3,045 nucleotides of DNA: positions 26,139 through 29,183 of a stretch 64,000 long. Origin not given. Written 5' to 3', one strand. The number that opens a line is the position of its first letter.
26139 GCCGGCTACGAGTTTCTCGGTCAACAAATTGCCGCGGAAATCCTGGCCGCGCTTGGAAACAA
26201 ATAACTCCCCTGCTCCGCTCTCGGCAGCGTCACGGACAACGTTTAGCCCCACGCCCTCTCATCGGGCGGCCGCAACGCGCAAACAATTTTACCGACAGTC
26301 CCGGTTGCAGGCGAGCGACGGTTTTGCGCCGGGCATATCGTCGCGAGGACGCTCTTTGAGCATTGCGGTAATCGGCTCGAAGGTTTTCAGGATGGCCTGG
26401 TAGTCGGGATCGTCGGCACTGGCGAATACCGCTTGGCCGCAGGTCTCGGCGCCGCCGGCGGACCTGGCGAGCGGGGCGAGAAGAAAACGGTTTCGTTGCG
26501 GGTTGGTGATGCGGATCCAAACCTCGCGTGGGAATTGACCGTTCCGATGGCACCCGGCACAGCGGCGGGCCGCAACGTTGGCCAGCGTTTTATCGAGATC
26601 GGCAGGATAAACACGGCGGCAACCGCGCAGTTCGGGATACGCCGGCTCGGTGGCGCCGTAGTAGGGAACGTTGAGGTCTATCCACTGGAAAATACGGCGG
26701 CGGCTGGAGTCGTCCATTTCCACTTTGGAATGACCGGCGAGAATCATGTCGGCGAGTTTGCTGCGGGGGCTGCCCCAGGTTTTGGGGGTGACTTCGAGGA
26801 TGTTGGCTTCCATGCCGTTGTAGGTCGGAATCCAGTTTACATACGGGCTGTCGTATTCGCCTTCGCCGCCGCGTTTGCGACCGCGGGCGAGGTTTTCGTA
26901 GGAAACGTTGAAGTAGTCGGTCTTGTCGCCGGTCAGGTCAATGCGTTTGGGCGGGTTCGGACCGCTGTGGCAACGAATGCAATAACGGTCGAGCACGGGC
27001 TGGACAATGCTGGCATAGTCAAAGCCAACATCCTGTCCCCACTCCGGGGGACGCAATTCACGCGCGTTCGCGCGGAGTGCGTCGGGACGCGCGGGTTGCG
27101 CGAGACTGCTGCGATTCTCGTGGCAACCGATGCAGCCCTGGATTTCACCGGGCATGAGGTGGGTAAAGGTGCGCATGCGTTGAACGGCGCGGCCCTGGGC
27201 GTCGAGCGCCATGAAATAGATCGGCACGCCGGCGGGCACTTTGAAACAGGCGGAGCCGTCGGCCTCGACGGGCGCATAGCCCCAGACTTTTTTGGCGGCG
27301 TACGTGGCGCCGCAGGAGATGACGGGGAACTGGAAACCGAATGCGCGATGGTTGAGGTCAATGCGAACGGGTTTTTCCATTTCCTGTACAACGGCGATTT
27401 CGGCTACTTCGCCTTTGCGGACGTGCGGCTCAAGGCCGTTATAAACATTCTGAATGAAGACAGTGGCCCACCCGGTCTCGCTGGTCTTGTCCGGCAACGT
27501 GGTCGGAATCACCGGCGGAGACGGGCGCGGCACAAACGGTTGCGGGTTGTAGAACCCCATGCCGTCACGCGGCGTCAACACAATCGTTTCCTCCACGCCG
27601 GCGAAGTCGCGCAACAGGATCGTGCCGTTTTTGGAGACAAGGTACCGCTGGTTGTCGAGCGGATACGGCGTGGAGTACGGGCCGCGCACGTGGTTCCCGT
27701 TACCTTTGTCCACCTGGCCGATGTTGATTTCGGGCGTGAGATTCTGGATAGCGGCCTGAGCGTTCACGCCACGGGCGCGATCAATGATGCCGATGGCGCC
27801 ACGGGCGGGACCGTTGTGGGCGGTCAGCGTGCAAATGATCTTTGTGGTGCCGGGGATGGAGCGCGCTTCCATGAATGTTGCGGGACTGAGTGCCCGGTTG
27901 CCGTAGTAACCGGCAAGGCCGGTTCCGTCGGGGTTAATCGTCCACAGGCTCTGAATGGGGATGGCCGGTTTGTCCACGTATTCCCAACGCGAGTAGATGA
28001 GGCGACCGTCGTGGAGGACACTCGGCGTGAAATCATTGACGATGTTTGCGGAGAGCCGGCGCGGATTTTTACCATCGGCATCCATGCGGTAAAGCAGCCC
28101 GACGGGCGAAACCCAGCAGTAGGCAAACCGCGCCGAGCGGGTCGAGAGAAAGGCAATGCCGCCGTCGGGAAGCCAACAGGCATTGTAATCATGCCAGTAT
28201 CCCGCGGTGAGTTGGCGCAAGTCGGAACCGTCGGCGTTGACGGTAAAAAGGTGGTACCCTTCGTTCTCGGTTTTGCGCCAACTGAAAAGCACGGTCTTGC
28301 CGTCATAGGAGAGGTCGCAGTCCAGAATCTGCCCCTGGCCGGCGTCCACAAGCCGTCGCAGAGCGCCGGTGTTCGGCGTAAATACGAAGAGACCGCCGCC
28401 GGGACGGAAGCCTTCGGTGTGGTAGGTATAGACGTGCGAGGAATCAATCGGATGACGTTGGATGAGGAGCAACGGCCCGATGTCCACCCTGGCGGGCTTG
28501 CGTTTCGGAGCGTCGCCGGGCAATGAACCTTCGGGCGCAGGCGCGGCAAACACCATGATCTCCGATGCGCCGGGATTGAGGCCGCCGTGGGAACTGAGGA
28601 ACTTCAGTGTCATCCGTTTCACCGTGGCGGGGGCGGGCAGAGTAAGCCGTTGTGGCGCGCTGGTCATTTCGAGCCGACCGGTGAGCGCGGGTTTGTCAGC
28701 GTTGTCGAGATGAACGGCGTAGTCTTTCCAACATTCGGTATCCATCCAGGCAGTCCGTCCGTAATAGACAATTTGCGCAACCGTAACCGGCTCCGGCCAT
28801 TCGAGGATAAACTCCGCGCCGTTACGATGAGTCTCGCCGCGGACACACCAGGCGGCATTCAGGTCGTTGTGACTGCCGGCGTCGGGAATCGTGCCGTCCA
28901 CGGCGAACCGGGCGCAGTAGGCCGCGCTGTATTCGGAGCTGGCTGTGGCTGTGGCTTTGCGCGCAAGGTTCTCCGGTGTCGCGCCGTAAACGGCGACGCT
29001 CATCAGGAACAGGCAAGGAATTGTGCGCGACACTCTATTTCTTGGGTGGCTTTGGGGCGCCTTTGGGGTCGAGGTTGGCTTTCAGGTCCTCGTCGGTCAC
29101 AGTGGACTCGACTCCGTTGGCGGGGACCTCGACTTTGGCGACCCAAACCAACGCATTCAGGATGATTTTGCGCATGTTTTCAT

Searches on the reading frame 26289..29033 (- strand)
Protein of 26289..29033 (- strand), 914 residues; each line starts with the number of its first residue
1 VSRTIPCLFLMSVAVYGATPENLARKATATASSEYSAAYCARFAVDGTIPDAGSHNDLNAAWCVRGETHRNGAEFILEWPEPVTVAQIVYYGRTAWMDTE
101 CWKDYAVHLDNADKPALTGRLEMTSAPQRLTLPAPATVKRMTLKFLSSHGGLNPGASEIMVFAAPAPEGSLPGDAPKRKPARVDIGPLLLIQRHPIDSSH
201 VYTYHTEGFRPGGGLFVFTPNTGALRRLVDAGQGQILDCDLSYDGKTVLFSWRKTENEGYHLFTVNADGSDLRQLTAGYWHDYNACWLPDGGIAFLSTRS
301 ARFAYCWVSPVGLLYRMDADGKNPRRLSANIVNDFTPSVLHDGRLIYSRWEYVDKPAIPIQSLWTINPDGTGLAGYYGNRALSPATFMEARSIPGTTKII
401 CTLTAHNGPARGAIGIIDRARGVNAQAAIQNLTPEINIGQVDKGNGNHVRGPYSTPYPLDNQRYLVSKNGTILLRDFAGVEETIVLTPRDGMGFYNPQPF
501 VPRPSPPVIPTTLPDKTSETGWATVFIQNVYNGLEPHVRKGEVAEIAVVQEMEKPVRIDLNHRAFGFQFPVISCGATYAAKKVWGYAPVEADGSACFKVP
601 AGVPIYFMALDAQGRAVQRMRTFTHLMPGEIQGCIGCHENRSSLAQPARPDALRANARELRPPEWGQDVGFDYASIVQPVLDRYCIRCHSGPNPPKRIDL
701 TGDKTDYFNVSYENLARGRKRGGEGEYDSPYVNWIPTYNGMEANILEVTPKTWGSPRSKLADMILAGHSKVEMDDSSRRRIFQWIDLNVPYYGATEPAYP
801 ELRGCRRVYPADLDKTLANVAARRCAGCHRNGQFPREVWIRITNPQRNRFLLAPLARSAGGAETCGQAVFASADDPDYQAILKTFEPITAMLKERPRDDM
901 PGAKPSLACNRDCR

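Call 80: search_protein_families(library=pfam, proteins=[window:26289-29033:-], max_evalue=0.00001)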
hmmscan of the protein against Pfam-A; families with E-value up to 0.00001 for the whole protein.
window:26289-29033:- (914 aa): 2 families
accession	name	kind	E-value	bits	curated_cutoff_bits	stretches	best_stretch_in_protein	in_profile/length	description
PF18582.6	HZS_alpha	-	6e-23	81.7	26.6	1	544-639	4-98/98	Hydrazine synthase alpha subunit middle domain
PF24135.1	DUF7402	-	3.2e-09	37.4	27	1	22-162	1-133/133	Domain of unknown function (DUF7402)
